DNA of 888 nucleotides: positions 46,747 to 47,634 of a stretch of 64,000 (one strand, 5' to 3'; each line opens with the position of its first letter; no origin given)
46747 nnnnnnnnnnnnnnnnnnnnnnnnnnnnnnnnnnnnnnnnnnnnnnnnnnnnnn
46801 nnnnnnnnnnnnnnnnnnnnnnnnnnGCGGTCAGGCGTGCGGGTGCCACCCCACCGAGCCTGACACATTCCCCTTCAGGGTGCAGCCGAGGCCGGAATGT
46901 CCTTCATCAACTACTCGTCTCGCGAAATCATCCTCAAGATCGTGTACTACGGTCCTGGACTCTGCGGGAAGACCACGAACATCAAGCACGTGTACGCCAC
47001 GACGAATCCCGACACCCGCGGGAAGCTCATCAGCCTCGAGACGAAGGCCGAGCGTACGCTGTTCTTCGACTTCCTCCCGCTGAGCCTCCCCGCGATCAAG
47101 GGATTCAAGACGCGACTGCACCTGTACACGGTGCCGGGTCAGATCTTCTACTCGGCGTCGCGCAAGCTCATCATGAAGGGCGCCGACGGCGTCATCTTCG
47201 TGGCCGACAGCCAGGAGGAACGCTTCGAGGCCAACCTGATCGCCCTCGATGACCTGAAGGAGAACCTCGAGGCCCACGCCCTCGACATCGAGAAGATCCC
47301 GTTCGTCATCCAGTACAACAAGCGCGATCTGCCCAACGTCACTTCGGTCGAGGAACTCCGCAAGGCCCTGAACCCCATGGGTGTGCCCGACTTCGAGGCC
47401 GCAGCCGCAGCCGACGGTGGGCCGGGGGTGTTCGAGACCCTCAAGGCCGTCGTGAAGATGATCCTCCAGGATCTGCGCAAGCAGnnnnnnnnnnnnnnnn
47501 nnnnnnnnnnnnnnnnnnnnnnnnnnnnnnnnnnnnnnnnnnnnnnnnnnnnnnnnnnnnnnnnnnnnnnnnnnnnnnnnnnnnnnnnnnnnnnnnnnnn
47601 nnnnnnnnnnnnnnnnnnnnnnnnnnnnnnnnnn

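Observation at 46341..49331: mglB-mglA polarity GTPase module translationally coupled to a DAGK-family lipid kinase and followed by a PP2C phosphatase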

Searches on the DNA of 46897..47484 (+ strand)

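Call 57: search_rna_families(sources=[L167, L170, L174, L175, L177, L180, L001], threshold=gathering)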
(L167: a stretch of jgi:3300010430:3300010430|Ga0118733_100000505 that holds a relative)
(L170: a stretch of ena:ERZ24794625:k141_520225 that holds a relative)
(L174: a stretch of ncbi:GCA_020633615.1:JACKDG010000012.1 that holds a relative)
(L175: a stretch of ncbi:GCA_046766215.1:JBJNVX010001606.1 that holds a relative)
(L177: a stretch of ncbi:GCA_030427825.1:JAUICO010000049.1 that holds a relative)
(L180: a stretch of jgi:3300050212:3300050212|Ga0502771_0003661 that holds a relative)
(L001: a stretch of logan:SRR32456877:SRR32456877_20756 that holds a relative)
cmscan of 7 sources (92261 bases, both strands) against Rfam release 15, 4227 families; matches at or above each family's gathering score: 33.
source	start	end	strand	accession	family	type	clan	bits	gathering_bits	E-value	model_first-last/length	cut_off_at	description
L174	2392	2465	+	RF00005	tRNA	Gene; tRNA;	CL00001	68.7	29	1e-12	1-71/71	no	tRNA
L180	1793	1866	+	RF00005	tRNA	Gene; tRNA;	CL00001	68.7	29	1e-12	1-71/71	no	tRNA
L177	2146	2219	+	RF00005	tRNA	Gene; tRNA;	CL00001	67.8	29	1.8e-12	1-71/71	no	tRNA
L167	374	447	+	RF00005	tRNA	Gene; tRNA;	CL00001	67.1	29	2.8e-12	1-71/71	no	tRNA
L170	2341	2414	+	RF00005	tRNA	Gene; tRNA;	CL00001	67.1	29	2.8e-12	1-71/71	no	tRNA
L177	2965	3051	+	RF00005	tRNA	Gene; tRNA;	CL00001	62.8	29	4.3e-11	1-71/71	no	tRNA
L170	3024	3108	+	RF00005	tRNA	Gene; tRNA;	CL00001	62.5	29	5.3e-11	1-71/71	no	tRNA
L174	3082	3166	+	RF00005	tRNA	Gene; tRNA;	CL00001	62.5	29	5.3e-11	1-71/71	no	tRNA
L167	70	154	+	RF00005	tRNA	Gene; tRNA;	CL00001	62.3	29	5.9e-11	1-71/71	no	tRNA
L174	2140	2222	+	RF00005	tRNA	Gene; tRNA;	CL00001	62.3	29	6e-11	1-71/71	no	tRNA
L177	2785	2871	+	RF00005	tRNA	Gene; tRNA;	CL00001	62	29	7.2e-11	1-71/71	no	tRNA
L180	1532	1621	+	RF00005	tRNA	Gene; tRNA;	CL00001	61.6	29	9.5e-11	1-71/71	no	tRNA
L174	3177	3269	+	RF00169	Bacteria_small_SRP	Gene;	CL00003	61.1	40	7.6e-11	1-97/97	no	Bacterial small signal recognition particle RNA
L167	1162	1246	+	RF00005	tRNA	Gene; tRNA;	CL00001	60.5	29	1.8e-10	1-71/71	no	tRNA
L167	1279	1372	+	RF00169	Bacteria_small_SRP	Gene;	CL00003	60.4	40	1.2e-10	1-97/97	no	Bacterial small signal recognition particle RNA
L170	2073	2155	+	RF00005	tRNA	Gene; tRNA;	CL00001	60.3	29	2.1e-10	1-71/71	no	tRNA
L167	210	296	+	RF00005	tRNA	Gene; tRNA;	CL00001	60.2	29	2.2e-10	1-71/71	no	tRNA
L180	1214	1296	+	RF00005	tRNA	Gene; tRNA;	CL00001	60.2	29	2.3e-10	1-71/71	no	tRNA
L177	1824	1906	+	RF00005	tRNA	Gene; tRNA;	CL00001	59.8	29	2.8e-10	1-71/71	no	tRNA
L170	3141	3233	+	RF00169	Bacteria_small_SRP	Gene;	CL00003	59.2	40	2.6e-10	1-97/97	no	Bacterial small signal recognition particle RNA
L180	2643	2725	+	RF00005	tRNA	Gene; tRNA;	CL00001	58.9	29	5.1e-10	1-71/71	no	tRNA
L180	2778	2871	+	RF00169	Bacteria_small_SRP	Gene;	CL00003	57.5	40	7.6e-10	1-97/97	no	Bacterial small signal recognition particle RNA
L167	975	1057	+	RF00005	tRNA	Gene; tRNA;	CL00001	57.1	29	1.6e-09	1-71/71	no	tRNA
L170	2905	2987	+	RF00005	tRNA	Gene; tRNA;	CL00001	56.8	29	2e-09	1-71/71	no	tRNA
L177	2000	2087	+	RF00005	tRNA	Gene; tRNA;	CL00001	56.6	29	2.1e-09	1-71/71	no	tRNA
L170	2197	2281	+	RF00005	tRNA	Gene; tRNA;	CL00001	56.5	29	2.4e-09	1-71/71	no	tRNA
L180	2538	2620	+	RF00005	tRNA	Gene; tRNA;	CL00001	56.5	29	2.3e-09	1-71/71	no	tRNA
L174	2251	2338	+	RF00005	tRNA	Gene; tRNA;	CL00001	56.4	29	2.6e-09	1-71/71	no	tRNA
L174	2949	3033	+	RF00005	tRNA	Gene; tRNA;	CL00001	54.9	29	6.6e-09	1-71/71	no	tRNA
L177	3075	3166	+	RF00169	Bacteria_small_SRP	Gene;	CL00003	53.8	40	8.7e-09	1-97/97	no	Bacterial small signal recognition particle RNA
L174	476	557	+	RF00005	tRNA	Gene; tRNA;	CL00001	53.6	29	1.5e-08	1-71/71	no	tRNA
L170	463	546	+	RF00005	tRNA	Gene; tRNA;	CL00001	53.2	29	1.9e-08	1-71/71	no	tRNA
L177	253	336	+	RF00005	tRNA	Gene; tRNA;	CL00001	53.2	29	1.9e-08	1-71/71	no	tRNA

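Call 61: search_rna_families(source=L170, start=7560, end=8110, threshold=evalue, max_evalue=10)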
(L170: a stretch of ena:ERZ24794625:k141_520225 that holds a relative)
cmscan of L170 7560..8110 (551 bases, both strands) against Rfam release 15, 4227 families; matches with E-value up to 10: 0.
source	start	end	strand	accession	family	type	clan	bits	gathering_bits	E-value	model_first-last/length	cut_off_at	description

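Call 64: build_rna_model(alignment_id=A3)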
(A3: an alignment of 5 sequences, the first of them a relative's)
Model R1 built from alignment A3 (5 sequences, 113 columns); structure: RNAalifold consensus.
model positions 111; base pairs 30; branch points 0; effective number of sequences 1.49; information 0.591 bits per position. Calibrated on 0.2 Mb of random sequence (short: E-values are rough).
structure used (alignment columns):
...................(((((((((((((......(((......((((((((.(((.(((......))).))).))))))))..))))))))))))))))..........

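Call 66: search_with_rna_model(model_id=R1, sources=[window, L001, L007, L008, L009, L010, L011, L167, L170, L173, L174, L175, L177, L178, L180, L036, L039, L045, L056, L066, L068, L077], max_evalue=1)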
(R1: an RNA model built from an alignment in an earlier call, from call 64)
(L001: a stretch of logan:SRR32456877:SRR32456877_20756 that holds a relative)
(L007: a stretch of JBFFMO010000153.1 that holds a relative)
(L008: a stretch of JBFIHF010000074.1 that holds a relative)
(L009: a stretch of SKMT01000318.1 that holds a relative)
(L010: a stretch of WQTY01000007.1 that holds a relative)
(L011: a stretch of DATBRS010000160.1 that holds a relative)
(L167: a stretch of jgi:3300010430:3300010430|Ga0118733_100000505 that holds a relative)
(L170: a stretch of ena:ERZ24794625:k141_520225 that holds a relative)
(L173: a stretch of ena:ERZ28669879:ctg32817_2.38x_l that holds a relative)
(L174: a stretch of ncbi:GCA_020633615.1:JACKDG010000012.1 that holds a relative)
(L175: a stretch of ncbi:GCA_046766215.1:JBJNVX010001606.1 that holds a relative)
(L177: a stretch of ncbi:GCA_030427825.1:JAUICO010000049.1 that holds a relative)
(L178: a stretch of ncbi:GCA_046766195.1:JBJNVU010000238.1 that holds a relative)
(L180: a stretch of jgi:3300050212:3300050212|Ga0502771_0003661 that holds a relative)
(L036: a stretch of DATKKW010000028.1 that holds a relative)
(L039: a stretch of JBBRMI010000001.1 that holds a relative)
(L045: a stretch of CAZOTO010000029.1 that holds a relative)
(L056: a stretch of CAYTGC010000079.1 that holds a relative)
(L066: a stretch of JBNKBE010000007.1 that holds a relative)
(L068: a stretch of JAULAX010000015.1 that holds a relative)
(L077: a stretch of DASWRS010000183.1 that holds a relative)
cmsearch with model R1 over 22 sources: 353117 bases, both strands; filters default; matches with E-value up to 1: 7.
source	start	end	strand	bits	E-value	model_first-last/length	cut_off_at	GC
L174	7857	7967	+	118.9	1e-36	1-111/111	no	0.59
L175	4152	4263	+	114.6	2.8e-35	1-111/111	no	0.61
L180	7858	7969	+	111.1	4.3e-34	1-111/111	no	0.6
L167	7700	7810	+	104.9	5e-32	1-111/111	no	0.68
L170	7685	7794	+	104.5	6.8e-32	1-111/111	no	0.6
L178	7352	7463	+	90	4.8e-27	1-111/111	no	0.67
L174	7865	7975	-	21.3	0.00052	1-111/111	no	0.6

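Call 67: search_with_rna_model(model_id=R1, sources=[L007, L008, L009, L010, L011, L012, L013, L014, L015, L016, L017, L018, L019, L020, L021, L022, L023, L024, L025, L026, L027, L028, L029, L030, L031, L032, L033, L034, L035, L036, L037, L038, L039, L040, L041, L042, L043, L044, L045, L046, L047, L048, L049, L050, L051, L052, L053, L054, L055, L056, L057, L058, L059, L060, L061, L062, L063, L064, L065, L066, L067, L068, L069, L070, L071, L072, L073, L074, L075, L076, L077, L078, L079, L080, L081, L082, L083, L084, L085, L086, L087, L088, L089, L090, L091, L092, L093, L094, L095, L096, L097, L098, L099, L100, L101, L102, L103, L104, L105, L106], max_evalue=0.1)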
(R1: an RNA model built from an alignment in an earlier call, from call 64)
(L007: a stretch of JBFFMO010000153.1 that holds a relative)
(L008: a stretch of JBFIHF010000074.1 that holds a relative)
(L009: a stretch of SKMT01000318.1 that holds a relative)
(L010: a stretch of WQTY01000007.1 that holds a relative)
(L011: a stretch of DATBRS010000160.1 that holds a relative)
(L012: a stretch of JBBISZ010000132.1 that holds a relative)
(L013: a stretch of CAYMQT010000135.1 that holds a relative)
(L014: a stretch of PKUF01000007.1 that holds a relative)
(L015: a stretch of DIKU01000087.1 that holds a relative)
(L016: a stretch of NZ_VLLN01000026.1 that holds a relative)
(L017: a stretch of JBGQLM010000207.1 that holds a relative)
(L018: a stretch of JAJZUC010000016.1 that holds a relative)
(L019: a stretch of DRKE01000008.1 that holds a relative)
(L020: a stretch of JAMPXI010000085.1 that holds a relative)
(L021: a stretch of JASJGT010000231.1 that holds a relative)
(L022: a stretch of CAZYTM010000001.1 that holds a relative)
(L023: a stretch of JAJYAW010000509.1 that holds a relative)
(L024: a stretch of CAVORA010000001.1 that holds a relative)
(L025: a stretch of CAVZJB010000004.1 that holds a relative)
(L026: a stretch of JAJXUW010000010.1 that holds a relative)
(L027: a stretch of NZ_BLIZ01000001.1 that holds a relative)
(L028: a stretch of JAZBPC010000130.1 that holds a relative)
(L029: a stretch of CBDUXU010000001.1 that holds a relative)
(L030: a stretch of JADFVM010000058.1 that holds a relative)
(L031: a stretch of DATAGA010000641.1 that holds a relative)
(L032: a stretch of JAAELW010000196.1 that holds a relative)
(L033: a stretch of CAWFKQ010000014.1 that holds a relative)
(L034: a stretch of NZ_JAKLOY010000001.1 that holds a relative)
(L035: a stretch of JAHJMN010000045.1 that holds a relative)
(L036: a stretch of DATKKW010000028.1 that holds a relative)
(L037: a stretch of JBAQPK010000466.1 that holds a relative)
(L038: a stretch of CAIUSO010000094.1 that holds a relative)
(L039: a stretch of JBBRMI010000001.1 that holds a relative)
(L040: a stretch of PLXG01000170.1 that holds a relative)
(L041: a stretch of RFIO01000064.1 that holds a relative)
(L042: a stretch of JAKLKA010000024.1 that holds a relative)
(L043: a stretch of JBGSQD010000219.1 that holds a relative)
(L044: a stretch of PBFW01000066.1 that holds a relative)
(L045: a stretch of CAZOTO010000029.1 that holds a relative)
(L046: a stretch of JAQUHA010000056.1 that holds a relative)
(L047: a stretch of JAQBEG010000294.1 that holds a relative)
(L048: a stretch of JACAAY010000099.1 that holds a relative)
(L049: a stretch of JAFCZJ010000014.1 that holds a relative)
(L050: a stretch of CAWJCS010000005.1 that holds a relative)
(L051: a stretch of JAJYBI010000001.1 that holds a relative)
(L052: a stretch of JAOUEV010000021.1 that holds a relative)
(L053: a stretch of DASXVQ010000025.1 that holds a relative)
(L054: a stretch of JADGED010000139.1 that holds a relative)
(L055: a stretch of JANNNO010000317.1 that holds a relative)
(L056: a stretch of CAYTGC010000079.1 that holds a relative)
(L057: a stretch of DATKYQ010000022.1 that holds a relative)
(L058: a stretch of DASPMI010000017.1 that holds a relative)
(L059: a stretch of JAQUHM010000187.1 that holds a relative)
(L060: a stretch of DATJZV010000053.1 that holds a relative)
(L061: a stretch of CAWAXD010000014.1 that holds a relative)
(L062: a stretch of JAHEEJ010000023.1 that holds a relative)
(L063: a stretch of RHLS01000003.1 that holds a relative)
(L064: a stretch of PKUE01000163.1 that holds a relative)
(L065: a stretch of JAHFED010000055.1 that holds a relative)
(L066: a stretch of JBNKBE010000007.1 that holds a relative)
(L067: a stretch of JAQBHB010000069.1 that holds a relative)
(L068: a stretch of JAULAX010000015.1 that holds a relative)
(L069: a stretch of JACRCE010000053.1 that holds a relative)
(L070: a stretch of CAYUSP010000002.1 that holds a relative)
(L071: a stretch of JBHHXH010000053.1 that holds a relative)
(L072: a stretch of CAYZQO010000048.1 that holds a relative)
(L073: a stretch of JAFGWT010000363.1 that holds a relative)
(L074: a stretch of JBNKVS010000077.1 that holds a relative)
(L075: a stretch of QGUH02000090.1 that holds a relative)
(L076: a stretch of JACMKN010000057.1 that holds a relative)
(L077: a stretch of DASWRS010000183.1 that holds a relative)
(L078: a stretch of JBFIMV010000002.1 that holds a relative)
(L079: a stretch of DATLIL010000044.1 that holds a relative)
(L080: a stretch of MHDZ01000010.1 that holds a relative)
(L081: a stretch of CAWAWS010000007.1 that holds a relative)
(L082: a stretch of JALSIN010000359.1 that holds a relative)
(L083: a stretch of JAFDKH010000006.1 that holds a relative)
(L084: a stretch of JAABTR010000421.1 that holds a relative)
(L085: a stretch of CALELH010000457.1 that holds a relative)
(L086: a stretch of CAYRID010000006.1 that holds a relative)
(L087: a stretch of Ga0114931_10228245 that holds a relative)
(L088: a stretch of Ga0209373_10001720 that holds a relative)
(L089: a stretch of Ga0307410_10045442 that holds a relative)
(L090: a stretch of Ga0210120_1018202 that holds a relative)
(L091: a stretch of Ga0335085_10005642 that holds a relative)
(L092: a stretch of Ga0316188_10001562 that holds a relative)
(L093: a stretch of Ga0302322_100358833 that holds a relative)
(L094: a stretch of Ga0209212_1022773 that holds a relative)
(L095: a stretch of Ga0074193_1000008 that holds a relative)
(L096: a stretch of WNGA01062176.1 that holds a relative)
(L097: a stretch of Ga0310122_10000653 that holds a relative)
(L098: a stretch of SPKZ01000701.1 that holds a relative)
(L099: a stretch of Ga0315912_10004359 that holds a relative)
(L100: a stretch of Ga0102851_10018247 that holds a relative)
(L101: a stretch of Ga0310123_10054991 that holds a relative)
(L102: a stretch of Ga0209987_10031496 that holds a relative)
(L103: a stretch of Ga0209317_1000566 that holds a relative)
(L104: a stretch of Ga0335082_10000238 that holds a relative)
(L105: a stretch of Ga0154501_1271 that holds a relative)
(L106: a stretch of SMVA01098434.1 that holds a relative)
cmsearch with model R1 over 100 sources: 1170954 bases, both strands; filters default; matches with E-value up to 0.1: 0.
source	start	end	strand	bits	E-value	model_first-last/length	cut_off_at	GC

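Call 68: search_with_rna_model(model_id=R1, sources=[L107, L108, L109, L110, L111, L112, L113, L114, L115, L116, L117, L118, L119, L120, L121, L122, L123, L124, L125, L126, L127, L128, L129, L130, L131, L132, L133, L134, L135, L136, L137, L138, L139, L140, L141, L142, L143, L144, L145, L146, L147, L148, L149, L150, L151, L152, L153, L154, L155, L156, L157, L158, L159, L160, L161, L162, L163, L164, L165, L166, L004, L006, L173, L177, L179, L181, L176, L002, L003], max_evalue=0.1)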
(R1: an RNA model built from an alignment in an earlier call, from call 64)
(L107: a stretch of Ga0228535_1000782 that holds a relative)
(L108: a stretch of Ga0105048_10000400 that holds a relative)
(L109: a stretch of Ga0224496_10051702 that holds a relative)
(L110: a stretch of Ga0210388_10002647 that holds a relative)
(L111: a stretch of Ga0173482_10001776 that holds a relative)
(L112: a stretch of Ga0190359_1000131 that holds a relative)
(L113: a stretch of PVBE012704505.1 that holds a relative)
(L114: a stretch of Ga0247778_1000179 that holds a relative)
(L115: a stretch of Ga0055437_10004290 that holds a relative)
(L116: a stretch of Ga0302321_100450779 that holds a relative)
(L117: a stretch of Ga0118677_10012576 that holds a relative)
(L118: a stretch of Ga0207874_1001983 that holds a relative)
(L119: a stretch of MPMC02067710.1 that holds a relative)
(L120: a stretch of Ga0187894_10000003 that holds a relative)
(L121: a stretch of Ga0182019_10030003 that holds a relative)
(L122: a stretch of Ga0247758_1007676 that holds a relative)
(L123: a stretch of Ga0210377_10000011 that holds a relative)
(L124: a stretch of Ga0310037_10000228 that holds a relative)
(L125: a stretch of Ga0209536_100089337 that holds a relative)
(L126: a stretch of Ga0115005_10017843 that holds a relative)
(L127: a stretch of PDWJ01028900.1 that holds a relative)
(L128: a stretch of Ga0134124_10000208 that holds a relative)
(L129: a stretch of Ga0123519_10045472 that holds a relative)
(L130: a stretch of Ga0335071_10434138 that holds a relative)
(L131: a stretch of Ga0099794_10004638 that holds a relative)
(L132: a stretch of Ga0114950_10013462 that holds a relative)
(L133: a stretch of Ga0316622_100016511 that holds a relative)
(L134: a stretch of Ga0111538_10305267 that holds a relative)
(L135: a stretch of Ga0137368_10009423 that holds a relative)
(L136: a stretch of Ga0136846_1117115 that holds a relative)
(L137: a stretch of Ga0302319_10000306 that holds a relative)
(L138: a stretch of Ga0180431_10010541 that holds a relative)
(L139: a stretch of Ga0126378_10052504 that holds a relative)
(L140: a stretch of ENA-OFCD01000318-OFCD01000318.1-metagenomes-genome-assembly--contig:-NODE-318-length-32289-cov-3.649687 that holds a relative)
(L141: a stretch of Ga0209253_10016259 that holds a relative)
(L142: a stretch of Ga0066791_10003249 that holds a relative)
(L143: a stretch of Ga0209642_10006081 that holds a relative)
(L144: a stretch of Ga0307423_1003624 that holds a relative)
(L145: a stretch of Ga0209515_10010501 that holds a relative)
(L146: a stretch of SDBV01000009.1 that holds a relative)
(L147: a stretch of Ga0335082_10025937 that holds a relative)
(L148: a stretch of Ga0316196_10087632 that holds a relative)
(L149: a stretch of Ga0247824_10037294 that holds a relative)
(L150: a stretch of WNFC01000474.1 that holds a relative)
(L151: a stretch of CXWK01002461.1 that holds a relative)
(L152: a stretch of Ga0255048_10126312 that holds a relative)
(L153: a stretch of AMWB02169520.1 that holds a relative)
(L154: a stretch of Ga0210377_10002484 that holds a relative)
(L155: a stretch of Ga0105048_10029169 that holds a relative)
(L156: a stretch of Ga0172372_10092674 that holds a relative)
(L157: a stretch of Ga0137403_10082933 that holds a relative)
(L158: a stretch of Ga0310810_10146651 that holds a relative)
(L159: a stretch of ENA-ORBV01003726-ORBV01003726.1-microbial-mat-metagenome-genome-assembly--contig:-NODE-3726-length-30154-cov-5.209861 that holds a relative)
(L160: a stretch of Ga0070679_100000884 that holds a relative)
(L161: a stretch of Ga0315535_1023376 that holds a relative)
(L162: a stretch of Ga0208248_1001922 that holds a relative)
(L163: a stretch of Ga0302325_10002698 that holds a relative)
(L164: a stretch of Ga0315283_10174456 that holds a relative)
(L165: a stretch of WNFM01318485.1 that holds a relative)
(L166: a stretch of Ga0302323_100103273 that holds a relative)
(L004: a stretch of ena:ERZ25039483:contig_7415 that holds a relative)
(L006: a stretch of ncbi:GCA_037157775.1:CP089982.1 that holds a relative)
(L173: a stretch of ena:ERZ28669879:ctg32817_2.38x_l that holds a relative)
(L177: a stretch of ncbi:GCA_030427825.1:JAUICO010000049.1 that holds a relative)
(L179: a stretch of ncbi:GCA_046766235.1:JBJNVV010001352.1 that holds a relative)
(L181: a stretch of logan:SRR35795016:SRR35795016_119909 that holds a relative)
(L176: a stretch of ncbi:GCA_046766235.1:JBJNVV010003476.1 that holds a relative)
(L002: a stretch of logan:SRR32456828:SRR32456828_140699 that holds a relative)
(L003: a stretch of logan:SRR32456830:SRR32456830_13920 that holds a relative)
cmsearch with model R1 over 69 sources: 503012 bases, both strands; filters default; matches with E-value up to 0.1: 3.
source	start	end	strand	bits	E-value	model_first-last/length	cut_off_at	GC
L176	1950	2061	+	114.6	4e-35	1-111/111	no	0.61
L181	3189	3300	+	111.1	6.1e-34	1-111/111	no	0.6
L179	7248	7359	+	90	6.9e-27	1-111/111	no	0.67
